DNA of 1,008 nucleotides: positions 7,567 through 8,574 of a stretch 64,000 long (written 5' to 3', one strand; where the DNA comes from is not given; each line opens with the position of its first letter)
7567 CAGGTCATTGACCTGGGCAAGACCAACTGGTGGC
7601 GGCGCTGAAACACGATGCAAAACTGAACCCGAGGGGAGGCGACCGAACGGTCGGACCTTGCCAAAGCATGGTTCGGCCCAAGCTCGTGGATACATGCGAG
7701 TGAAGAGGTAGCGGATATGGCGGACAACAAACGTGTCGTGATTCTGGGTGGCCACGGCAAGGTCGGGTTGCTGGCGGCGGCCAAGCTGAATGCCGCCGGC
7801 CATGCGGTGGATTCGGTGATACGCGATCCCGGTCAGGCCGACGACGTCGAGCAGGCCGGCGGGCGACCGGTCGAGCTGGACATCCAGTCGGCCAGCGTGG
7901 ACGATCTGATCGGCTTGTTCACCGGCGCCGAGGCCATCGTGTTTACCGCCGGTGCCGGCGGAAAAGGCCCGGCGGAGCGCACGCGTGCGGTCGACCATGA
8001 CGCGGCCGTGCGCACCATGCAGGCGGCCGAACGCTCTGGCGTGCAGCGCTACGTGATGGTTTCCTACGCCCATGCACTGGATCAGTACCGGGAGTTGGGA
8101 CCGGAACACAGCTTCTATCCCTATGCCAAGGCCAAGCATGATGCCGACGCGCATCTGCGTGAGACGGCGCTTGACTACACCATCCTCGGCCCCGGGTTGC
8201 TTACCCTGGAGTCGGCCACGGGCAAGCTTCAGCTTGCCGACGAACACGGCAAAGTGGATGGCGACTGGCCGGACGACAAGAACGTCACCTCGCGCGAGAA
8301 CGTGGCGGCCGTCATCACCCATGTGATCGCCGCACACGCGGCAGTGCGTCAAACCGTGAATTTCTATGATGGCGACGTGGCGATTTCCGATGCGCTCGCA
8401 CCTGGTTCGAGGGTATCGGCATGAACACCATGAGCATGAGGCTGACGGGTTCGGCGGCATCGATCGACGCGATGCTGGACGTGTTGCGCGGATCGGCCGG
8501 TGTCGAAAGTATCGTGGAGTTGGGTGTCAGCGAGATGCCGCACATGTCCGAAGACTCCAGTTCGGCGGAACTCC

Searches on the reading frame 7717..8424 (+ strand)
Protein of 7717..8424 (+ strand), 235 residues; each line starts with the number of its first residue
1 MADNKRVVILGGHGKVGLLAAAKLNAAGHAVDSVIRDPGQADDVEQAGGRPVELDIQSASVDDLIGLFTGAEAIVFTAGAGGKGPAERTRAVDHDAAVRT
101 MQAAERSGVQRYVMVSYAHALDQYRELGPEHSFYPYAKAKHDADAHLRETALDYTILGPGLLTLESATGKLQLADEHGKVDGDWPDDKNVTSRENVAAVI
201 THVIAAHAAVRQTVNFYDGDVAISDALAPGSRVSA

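Call 22: search_protein_families(library=pfam, proteins=[window:7717-8424:+], max_evalue=0.00001)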
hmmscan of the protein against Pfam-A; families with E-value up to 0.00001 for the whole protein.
window:7717-8424:+ (235 aa): 3 families
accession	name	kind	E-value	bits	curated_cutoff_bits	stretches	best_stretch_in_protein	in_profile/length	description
PF13460.12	NAD_binding_10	-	5.2e-37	127.9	27.2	1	11-205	1-182/184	NAD(P)H-binding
PF01370.27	Epimerase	-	6.8e-07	29.4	20.9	1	7-154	1-160/240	NAD dependent epimerase/dehydratase family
PF05368.20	NmrA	-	3.8e-06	27.2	27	1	4-155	2-142/298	NmrA-like family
